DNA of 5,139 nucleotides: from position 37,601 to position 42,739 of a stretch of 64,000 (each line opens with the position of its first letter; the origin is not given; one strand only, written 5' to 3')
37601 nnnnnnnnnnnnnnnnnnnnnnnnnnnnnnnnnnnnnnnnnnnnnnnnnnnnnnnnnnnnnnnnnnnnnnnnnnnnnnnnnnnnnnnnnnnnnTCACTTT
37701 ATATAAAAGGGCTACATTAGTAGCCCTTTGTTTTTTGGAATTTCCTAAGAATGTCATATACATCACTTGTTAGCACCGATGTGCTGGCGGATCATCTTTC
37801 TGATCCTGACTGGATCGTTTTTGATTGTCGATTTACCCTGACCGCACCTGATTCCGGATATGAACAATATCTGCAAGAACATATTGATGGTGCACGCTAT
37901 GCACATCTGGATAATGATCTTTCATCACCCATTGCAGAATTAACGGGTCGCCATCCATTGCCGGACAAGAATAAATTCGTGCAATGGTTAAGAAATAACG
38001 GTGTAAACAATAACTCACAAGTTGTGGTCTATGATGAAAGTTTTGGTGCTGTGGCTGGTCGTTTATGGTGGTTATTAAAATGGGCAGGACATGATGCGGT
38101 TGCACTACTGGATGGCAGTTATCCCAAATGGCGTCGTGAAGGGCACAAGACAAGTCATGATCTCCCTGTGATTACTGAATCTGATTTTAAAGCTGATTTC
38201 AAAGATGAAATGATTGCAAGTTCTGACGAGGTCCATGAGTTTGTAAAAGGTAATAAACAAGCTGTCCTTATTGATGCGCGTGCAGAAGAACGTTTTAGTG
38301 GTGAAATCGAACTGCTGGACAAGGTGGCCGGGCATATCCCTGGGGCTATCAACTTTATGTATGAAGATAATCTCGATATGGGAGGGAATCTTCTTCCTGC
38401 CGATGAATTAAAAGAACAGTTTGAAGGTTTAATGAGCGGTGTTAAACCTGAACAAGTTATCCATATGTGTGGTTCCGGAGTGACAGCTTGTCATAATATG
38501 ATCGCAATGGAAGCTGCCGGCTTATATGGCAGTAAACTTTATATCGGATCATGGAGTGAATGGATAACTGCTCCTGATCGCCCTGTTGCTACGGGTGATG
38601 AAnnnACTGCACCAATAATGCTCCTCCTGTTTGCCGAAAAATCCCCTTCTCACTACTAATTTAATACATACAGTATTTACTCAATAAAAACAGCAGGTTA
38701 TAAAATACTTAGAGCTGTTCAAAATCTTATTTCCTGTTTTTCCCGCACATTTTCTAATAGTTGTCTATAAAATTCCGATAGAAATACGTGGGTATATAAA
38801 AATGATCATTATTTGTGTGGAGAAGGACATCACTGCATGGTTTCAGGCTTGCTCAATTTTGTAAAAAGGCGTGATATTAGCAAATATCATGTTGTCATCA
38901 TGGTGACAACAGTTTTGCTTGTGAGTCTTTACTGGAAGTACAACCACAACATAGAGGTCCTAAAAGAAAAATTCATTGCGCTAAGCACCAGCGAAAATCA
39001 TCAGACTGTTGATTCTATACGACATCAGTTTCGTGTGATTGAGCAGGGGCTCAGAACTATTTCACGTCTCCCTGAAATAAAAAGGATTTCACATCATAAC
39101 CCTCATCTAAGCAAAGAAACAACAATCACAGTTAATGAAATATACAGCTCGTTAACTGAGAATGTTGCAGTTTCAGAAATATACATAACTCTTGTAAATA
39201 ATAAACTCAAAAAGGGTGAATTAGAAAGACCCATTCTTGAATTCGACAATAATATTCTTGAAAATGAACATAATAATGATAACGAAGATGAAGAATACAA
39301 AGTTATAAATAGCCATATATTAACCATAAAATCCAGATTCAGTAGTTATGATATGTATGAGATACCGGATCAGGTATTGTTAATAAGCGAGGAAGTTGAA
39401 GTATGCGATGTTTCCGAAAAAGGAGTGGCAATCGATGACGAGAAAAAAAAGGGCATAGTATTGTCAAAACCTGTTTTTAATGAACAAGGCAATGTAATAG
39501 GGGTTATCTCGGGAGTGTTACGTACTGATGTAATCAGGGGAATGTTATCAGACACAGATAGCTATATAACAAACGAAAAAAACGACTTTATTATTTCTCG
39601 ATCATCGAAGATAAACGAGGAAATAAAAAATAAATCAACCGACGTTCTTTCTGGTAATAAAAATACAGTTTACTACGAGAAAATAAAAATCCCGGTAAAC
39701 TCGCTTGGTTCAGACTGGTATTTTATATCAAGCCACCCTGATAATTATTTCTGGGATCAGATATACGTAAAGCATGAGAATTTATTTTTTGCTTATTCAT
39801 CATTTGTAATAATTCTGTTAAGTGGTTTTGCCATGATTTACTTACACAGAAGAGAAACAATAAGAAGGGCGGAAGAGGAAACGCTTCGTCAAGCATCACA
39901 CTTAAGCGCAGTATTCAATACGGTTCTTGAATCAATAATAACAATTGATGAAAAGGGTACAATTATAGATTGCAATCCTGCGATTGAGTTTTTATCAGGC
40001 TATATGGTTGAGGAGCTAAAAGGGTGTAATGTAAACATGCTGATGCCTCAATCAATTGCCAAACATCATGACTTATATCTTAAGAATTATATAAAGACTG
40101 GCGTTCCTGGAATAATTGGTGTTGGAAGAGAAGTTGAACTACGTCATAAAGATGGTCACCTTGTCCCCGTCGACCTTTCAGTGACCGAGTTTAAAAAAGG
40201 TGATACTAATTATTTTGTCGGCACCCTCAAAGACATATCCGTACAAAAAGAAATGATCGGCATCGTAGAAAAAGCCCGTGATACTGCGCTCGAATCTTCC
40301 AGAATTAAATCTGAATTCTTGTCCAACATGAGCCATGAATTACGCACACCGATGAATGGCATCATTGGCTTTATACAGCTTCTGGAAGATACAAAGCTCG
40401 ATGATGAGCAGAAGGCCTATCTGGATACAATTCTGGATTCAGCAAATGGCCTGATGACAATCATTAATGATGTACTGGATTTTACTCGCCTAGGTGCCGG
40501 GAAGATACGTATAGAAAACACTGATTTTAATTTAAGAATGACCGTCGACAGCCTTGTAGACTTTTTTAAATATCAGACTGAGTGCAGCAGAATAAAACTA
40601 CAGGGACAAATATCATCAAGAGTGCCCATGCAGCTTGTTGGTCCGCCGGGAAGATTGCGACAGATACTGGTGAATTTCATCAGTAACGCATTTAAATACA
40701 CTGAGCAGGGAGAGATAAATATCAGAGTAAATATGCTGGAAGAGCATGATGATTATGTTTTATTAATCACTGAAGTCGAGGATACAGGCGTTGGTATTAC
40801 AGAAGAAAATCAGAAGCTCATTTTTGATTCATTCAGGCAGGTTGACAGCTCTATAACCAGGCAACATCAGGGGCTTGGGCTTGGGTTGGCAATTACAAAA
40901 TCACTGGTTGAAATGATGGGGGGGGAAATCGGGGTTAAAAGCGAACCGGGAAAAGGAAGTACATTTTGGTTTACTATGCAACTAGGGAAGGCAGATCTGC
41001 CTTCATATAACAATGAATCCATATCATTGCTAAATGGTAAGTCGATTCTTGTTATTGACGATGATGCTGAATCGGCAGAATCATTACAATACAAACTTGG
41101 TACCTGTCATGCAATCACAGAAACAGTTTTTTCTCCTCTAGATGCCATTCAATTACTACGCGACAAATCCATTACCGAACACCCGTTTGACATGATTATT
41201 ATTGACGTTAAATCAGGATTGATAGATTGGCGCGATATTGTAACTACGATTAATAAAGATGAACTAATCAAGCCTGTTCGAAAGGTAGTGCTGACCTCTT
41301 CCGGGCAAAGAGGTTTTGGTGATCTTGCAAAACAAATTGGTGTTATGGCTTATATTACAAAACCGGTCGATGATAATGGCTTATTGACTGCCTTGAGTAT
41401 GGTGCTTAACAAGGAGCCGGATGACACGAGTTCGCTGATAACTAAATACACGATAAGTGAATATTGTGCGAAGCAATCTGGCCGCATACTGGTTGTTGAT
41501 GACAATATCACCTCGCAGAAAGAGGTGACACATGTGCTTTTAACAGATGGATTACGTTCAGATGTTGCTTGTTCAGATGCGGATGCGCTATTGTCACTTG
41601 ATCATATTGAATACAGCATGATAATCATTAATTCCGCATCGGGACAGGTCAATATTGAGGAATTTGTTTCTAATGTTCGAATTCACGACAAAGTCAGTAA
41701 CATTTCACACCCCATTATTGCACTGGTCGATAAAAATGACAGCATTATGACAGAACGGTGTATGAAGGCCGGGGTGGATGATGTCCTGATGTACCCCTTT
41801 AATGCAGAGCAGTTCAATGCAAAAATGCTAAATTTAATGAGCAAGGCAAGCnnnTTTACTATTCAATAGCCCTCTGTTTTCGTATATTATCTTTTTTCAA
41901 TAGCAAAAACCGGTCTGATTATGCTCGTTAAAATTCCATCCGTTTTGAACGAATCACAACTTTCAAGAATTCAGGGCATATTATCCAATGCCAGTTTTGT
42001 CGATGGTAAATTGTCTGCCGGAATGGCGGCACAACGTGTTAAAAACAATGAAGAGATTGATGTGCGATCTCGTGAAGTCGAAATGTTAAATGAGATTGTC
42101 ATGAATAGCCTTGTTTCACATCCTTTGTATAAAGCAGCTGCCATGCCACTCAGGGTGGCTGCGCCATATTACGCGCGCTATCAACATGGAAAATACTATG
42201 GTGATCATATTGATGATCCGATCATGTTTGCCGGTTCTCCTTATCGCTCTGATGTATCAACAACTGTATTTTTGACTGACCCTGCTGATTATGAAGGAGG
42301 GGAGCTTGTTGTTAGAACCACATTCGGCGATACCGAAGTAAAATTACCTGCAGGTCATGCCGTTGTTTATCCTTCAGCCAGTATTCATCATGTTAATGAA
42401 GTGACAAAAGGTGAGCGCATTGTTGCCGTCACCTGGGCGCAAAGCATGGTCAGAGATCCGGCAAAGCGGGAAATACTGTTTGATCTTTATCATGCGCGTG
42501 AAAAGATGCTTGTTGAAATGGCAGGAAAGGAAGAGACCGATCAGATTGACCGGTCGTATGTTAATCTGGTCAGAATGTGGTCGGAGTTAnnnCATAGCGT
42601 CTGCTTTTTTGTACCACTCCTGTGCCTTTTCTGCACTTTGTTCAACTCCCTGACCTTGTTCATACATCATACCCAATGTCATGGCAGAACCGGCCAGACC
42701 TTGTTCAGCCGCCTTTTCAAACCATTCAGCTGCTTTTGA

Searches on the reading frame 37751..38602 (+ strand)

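Call 58: search_protein_families(library=pfam, proteins=[window:37751-38602:+], max_evalue=0.01)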
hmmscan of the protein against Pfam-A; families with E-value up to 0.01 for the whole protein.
window:37751-38602:+ (284 aa): 1 family
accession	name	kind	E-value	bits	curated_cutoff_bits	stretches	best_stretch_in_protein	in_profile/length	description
PF00581.25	Rhodanese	-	2.7e-28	98.8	22.2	2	9-129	2-101/102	Rhodanese-like domain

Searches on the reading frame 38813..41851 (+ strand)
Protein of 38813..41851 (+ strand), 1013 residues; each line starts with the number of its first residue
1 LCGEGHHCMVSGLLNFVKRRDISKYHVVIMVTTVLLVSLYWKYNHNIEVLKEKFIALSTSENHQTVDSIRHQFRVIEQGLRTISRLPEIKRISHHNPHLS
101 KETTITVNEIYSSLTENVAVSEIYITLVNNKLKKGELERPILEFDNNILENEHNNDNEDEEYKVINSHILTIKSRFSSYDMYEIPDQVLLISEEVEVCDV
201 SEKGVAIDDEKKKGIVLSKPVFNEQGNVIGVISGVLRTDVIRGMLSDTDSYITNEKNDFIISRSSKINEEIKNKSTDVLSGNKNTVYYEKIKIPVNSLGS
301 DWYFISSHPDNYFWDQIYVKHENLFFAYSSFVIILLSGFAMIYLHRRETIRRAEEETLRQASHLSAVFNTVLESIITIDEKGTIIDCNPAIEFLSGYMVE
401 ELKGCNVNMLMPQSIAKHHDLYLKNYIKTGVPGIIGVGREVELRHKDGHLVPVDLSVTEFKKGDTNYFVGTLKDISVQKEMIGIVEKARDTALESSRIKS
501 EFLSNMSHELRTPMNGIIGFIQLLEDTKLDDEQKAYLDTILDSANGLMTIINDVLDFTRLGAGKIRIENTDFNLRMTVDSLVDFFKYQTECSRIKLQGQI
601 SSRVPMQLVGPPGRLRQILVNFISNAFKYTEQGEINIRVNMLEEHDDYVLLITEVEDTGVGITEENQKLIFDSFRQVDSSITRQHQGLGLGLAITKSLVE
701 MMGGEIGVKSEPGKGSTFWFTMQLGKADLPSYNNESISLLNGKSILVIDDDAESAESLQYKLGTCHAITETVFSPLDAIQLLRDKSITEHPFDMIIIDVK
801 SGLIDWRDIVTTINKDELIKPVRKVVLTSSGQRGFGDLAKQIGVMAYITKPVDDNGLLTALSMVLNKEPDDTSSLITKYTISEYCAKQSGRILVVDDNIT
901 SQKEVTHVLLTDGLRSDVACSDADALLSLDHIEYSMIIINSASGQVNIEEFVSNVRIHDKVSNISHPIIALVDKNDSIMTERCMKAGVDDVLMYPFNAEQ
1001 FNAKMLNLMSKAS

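Call 58: search_protein_families(library=pfam, proteins=[window:38813-41851:+], max_evalue=0.01)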
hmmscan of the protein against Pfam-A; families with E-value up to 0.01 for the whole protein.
window:38813-41851:+ (1013 aa): 8 families
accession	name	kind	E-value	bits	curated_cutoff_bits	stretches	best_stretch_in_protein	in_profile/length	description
PF02518.31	HATPase_c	-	1.2e-27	97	26.4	1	612-724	3-109/111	Histidine kinase-, DNA gyrase B-, and HSP90-like ATPase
PF00512.31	HisKA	-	2.9e-24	85.3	26.9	1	499-563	2-66/66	His Kinase A (phospho-acceptor) domain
PF00072.30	Response_reg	-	3.3e-15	56.6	30.2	2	745-861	1-110/111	Response regulator receiver domain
PF00989.32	PAS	-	8.2e-11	42.3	22.6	1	363-475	2-113/113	PAS fold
PF13426.13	PAS_9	-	1.3e-09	38.7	27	1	373-476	2-102/103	PAS domain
PF24820.1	Diguanyl_cycl_sensor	-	0.00018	21.8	28.1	1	369-474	3-109/109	Diguanylate cyclase-like sensor domain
PF02743.24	dCache_1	-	0.00034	20.7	45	1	212-307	126-228/240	Cache domain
PF13188.13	PAS_8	-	0.0081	16.5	21.8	0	364-397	3-36/65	PAS domain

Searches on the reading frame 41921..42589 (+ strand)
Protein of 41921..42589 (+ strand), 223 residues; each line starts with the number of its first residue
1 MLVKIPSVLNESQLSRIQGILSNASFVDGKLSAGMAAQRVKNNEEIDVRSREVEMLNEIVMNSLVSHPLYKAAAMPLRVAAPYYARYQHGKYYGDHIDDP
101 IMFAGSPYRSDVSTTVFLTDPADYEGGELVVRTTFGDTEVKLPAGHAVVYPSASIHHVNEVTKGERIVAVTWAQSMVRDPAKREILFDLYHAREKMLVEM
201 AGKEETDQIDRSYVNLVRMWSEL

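Call 58: search_protein_families(library=pfam, proteins=[window:41921-42589:+], max_evalue=0.01)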
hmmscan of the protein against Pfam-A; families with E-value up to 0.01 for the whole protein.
window:41921-42589:+ (223 aa): 2 families
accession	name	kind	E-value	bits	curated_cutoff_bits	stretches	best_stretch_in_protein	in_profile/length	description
PF13640.12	2OG-FeII_Oxy_3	-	1.1e-12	49.1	27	1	84-173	3-97/98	2OG-Fe(II) oxygenase superfamily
PF18331.6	PKHD_C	-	0.00061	20.2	22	1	181-222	2-43/43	PKHD-type hydroxylase C-terminal domain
